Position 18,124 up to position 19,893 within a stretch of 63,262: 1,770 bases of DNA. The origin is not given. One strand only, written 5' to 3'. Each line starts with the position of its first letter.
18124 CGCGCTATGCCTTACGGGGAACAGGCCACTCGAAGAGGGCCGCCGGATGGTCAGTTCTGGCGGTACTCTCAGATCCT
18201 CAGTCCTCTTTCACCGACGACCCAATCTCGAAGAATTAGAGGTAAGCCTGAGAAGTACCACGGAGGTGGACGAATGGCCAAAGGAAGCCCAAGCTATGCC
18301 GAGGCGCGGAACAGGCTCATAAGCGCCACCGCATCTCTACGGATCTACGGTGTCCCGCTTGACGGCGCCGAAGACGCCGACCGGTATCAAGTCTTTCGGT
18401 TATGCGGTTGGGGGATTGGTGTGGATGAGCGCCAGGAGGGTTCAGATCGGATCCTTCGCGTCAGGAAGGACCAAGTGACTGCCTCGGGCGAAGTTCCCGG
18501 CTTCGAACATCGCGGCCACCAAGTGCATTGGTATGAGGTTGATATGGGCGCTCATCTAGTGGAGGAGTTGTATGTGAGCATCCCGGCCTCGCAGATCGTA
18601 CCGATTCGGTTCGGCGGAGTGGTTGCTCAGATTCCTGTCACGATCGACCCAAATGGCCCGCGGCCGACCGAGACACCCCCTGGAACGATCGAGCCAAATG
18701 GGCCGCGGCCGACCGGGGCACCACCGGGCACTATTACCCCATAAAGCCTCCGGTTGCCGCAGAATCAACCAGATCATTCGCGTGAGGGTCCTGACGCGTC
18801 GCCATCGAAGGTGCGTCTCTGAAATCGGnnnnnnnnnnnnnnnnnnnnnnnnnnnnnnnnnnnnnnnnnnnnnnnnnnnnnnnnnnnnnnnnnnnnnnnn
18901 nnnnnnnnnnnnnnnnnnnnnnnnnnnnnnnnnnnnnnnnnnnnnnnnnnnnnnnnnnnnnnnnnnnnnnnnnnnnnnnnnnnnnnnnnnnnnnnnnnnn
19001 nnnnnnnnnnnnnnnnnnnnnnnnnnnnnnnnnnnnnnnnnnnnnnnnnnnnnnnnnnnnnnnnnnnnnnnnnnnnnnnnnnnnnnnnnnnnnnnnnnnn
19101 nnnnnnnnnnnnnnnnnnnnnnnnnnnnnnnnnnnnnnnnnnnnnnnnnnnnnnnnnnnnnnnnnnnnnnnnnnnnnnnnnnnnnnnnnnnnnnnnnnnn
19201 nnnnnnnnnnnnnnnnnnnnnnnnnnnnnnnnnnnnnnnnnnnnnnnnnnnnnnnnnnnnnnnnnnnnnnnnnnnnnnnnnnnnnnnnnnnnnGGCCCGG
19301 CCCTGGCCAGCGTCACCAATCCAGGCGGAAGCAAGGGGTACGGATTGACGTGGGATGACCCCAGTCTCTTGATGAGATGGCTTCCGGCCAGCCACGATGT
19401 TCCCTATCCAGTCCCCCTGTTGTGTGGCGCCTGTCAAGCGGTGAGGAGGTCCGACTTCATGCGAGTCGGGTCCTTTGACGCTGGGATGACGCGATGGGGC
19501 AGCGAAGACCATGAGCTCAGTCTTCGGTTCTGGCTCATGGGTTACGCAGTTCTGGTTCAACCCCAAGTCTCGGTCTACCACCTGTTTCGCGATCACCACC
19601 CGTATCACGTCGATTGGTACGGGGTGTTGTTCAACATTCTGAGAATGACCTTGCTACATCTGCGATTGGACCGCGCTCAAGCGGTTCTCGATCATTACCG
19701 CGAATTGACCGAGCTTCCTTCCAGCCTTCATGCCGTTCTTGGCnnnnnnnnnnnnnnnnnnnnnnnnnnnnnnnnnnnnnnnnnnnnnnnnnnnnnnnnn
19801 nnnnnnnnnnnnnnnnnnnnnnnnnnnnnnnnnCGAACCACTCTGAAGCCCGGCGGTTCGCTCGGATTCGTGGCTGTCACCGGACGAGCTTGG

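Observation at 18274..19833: Animal-type polypeptide-GalNAc-transferase-like enzyme next to a Pro/Thr tandem-repeat protein: candidate bacterial mucin-type O-glycosylation pair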

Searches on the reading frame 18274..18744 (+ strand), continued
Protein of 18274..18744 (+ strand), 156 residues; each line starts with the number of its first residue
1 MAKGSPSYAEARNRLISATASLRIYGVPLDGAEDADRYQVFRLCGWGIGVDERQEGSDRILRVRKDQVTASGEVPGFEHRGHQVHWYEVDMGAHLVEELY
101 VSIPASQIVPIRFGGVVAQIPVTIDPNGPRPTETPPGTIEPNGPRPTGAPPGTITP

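Call 71: fold_search(model_id=the predicted structure, library=pdb)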
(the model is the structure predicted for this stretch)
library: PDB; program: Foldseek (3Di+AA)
matches with E <= 10: 350; with E <= 0.001: 0
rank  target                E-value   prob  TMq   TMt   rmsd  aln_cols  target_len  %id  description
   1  6igm_A                2.3e-01  0.06  0.11  0.06  15.9       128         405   10  Cryo-EM Structure of Human SRCAP Complex (released 2019-07-24)
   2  8oue_G                2.7e-01  0.23  0.20  0.10  10.3        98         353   14  The H/ACA RNP lobe of human telomerase with the dyskerin thumb loop in a semi-closed conformation (released 2024-01-31)
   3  8k36_A                3.5e-01  0.25  0.21  0.21   8.8        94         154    6  Structure of the bacteriophage lambda tail tube (released 2023-11-15)
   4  8gra_B                3.9e-01  0.18  0.21  0.24  11.5        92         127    8  Structure of Type VI secretion system cargo delivery vehicle Hcp-VgrG-PAAR (released 2023-07-12)
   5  9m8o_C                3.9e-01  0.13  0.19  0.18  12.7       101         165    7  Cryo-EM structure of bacteriophage NF5 baseplate (released 2025-12-17)
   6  9m8o_F                3.9e-01  0.13  0.18  0.18  11.9        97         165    8  Cryo-EM structure of bacteriophage NF5 baseplate (released 2025-12-17)
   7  8k35_L                4.1e-01  0.23  0.21  0.21   9.4        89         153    7  Structure of the bacteriophage lambda tail tip complex (released 2023-11-15)
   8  9mfe_A                4.9e-01  0.07  0.13  0.13  18.8       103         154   14  cryoEM structure of Escherichia phage YDC107 tail core (released 2025-01-01)
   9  8xvg_D                4.9e-01  0.02  0.10  0.05  16.4       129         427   12  Structure of human NuA4/TIP60 complex (released 2024-07-24)
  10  6fhs_B                5.2e-01  0.04  0.11  0.05  16.1       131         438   12  CryoEM Structure of INO80core (released 2018-04-25)
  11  5ezu_A                5.5e-01  0.23  0.23  0.38   6.7        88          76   11  Crystal structure of the N-terminal domain of vaccinia virus immunomodulator A46 in complex with myristic acid. (released 2016-11-30)
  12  4zbn_A                5.5e-01  0.04  0.14  0.17  13.8       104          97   10  Non-helical DNA Triplex Forms a Unique Aptamer Scaffold for High Affinity Recognition of Nerve Growth Factor (released 2015-06-10)
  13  4edx_V                5.5e-01  0.04  0.12  0.15  13.5       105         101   10  Nerve Growth Factor in Complex with Fab from mouse mAb 911 (released 2014-04-02)
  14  8gra_A                5.8e-01  0.15  0.21  0.25  12.8        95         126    7  Structure of Type VI secretion system cargo delivery vehicle Hcp-VgrG-PAAR (released 2023-07-12)
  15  7trc_G                6.2e-01  0.14  0.20  0.11  10.1        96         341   12  Human telomerase H/ACA RNP at 3.3 Angstrom (released 2022-04-20)
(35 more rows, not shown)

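Call 79: search_protein_families(library=pfam, proteins=[L128:6803-7840:+, L091:4071-4961:+, L004:1876-2904:+], max_evalue=0.01)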
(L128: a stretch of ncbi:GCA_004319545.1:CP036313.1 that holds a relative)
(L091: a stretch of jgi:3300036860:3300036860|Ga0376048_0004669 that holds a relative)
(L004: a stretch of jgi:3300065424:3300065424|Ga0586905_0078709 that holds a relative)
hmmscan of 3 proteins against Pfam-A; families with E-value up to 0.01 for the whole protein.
L128:6803-7840:+ (345 aa): 2 families
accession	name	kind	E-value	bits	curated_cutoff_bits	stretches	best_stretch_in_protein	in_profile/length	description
PF21068.3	ATPgraspMvdD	-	3.3e-11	43.8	27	1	13-132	1-120/121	MvdD pre-ATP grasp domain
PF08443.16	RimK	-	2.2e-05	24.6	21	1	219-336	73-187/188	RimK-like ATP-grasp domain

L091:4071-4961:+ (296 aa): 4 families
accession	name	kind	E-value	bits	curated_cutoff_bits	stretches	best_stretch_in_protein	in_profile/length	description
PF00535.33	Glycos_transf_2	-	6.6e-23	81.9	23.3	1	13-171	2-163/168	Glycosyl transferase family 2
PF13641.12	Glyco_tranf_2_3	-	5.9e-10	40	27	1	12-217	4-215/230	Glycosyltransferase like family 2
PF02709.20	Glyco_transf_7C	-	3.7e-06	26.9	23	1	154-206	13-65/78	N-terminal domain of galactosyltransferase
PF10111.15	Glyco_tranf_2_2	-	6.4e-06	26.3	27.3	0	39-95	30-91/276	Glycosyltransferase like family 2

L004:1876-2904:+ (343 aa): 1 family
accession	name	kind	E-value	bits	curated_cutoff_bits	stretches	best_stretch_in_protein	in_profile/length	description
PF13088.12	BNR_2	-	0.00014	21.7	31.4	0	174-196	181-203/277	BNR repeat-like domain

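Call 84: search_protein_families(library=ncbifam, proteins=[P0181, P0142, P0151, P0180, P0135, P0132, P0130], max_evalue=1)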
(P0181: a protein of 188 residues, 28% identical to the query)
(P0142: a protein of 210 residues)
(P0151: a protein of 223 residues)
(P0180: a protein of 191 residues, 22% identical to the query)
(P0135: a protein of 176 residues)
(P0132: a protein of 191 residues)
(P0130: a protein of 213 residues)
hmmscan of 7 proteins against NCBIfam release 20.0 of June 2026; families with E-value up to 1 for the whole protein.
P0181 (188 aa): 1 family
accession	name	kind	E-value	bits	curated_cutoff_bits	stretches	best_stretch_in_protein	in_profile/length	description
NF045891.1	ICE_Mbov_0400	subfamily_domain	0.1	12.8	55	1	123-155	80-111/152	Mbov_0400 family ICE element protein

P0142 (210 aa): 0 families

P0151 (223 aa): 0 families

P0180 (191 aa): 0 families

P0135 (176 aa): 0 families

P0132 (191 aa): 0 families

P0130 (213 aa): 0 families

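Call 96: search_protein_families(library=pfam, proteins=[P0145, P0141, P0140], max_evalue=0.1)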
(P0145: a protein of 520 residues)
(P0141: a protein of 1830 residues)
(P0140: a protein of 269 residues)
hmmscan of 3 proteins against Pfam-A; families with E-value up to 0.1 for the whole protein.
P0145 (520 aa): 3 families
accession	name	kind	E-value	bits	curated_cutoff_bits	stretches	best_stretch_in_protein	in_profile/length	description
PF00534.26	Glycos_transf_1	-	2.7e-12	47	26.4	1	412-499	82-168/172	Glycosyl transferases group 1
PF13692.12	Glyco_trans_1_4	-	1.2e-10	42.2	27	1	398-487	52-140/142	Glycosyl transferases group 1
PF13524.12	Glyco_trans_1_2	-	2.2e-05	24.9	25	1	400-513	33-139/144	Glycosyl transferase-like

P0141 (1830 aa): 4 families
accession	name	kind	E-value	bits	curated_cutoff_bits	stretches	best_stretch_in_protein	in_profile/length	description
PF06594.17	HCBP_related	-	8.8e-87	285.3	21.4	13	750-790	1-42/42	Haemolysin-type calcium binding protein related domain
PF19092.6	DUF5780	-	4.5e-07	30.5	28.2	0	273-288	83-98/109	Family of unknown function (DUF5780)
PF17138.9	DUF5111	-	0.0012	19.1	31.9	0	1520-1556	46-82/122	Domain of unknown function (DUF5111)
PF01436.27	NHL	-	0.036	14.6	20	0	488-500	7-19/28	NHL repeat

P0140 (269 aa): 1 family
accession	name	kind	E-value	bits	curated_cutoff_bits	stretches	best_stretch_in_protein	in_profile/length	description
PF19811.4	DUF6294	-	3.1e-10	40.9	34.9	1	190-269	2-88/88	Family of unknown function (DUF6294)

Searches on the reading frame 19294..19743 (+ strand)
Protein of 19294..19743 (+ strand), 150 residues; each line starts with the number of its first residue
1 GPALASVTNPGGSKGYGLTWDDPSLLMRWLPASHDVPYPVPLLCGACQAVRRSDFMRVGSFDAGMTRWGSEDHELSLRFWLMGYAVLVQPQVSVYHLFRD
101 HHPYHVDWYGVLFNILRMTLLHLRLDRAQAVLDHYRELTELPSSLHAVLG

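Call 40: find_related_loci(query=A5, collection=metagenome_contigs, flank=5000)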
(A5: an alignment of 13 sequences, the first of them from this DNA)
Query A5 (150 aa) in metagenome_contigs; peptide patterns used: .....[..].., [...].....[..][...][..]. (x = any residue, [..] = any of these).
65 stretches matched a pattern; 33 encode a relative of the query (tblastn E <= 1e-3); 33 distinct loci.
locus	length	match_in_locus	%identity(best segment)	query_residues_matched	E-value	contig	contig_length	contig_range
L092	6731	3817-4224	60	1-136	4e-54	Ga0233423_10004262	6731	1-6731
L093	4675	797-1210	55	1-138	5e-51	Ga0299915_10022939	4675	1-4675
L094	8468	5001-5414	55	1-138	5e-51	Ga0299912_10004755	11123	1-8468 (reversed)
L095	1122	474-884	55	1-137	3e-52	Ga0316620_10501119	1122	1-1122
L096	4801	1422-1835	51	1-138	1e-48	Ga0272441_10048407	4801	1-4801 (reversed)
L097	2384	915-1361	50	1-149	6e-49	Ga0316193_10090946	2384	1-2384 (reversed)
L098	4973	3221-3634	51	1-138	1e-48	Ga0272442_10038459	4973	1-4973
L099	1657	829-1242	54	1-138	2e-49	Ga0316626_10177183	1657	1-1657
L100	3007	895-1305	55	1-137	3e-47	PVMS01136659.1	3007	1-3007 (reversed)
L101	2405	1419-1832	55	1-138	3e-47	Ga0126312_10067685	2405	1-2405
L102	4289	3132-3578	52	1-149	3e-47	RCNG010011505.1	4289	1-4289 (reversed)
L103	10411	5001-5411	55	1-137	1e-46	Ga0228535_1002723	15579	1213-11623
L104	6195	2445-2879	52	1-145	4e-46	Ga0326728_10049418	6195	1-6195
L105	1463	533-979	52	1-149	1e-46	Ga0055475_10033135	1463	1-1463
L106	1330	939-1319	51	1-127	1e-42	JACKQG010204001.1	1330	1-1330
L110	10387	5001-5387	55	1-132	3e-40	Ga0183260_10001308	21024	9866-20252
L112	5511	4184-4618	48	1-145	2e-38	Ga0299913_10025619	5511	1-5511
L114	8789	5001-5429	45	6-148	4e-35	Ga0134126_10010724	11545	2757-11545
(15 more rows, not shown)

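Call 46: search_protein_families(library=pfam, proteins=[L092:1728-3449:+, L102:1222-2757:+, L094:4003-4647:+, L110:3085-4638:+, L112:1191-3839:+, L104:3-2075:+, L101:1-1080:+], max_evalue=0.01)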
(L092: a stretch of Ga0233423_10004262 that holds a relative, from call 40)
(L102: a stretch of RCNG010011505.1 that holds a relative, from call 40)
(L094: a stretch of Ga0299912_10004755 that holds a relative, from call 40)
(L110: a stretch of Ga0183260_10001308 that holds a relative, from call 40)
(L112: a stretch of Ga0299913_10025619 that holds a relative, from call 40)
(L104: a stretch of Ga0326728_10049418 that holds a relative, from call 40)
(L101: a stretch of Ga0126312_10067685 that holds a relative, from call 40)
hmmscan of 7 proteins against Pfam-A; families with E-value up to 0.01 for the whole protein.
L092:1728-3449:+ (573 aa): 2 families
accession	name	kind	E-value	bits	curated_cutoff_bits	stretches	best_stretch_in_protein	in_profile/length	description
PF14520.12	HHH_5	-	1.6e-06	28.9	27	1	514-567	3-56/57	Helix-hairpin-helix domain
PF04886.17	PT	-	0.00057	19.8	26.2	1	469-503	1-35/36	PT disordered repeat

L102:1222-2757:+ (511 aa): 4 families
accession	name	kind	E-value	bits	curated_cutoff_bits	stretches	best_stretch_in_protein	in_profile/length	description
PF04886.17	PT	-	5.6e-14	51.8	26.2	1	337-371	1-35/36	PT disordered repeat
PF01833.30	TIG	-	3e-12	46.8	20.9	1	145-229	1-80/84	IPT/TIG domain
PF09099.16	Qn_am_d_aIII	-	5.3e-10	39.9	22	2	56-124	6-70/82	Quinohemoprotein amine dehydrogenase, alpha subunit domain III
PF14520.12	HHH_5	-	3.2e-06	27.9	27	1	452-496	4-48/57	Helix-hairpin-helix domain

L094:4003-4647:+ (214 aa): 2 families
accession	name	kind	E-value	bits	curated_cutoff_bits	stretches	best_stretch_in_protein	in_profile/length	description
PF14520.12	HHH_5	-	3.5e-07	31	27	1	153-194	4-45/57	Helix-hairpin-helix domain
PF12826.13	HHH_2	-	0.00092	19.8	27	1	156-200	8-51/64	Helix-hairpin-helix motif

L110:3085-4638:+ (517 aa): 1 family
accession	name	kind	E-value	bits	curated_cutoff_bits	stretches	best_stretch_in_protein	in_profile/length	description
PF14520.12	HHH_5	-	8.5e-05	23.4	27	1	459-509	6-56/57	Helix-hairpin-helix domain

L112:1191-3839:+ (882 aa): 2 families
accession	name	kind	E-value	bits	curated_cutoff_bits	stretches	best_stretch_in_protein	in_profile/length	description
PF07691.17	PA14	-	4.3e-21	75.7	24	2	233-323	36-137/147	PA14 domain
PF14520.12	HHH_5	-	0.00025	21.9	27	0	824-869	6-51/57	Helix-hairpin-helix domain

L104:3-2075:+ (690 aa): 2 families
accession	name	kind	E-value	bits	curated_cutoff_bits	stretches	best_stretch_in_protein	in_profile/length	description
PF04886.17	PT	-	3.5e-08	33.3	26.2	0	546-575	7-36/36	PT disordered repeat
PF02369.22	Big_1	-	8.2e-06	26.3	34.9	1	436-519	6-81/93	Bacterial Ig-like domain (group 1)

L101:1-1080:+ (359 aa): 2 families
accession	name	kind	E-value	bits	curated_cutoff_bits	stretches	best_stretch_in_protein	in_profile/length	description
PF07691.17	PA14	-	2.2e-06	28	24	1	1-65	61-135/147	PA14 domain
PF14520.12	HHH_5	-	1.3e-05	26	27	1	299-337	2-40/57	Helix-hairpin-helix domain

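Call 79: search_protein_families(library=pfam, proteins=[L114:5558-8440:+], max_evalue=0.01)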
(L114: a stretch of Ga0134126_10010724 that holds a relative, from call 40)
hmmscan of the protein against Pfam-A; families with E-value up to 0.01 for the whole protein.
L114:5558-8440:+ (960 aa): 5 families
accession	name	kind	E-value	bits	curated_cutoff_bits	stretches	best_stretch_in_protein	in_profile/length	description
PF15902.12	Sortilin-Vps10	-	4e-15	56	33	2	724-781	2-59/446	Sortilin, neurotensin receptor 3,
PF14870.12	PSII_BNR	-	5.4e-06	26.3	27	0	695-809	55-151/303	Photosynthesis system II assembly factor YCF48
PF02012.26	BNR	-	0.00028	20.9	27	0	444-453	2-11/12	BNR/Asp-box repeat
PF19755.4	DUF6242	-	0.0013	19.1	29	0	718-779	157-217/217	Domain of unknown function (DUF6242)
PF15899.11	BNR_6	-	0.0016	18.8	27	0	343-356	1-14/14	BNR-Asp box repeat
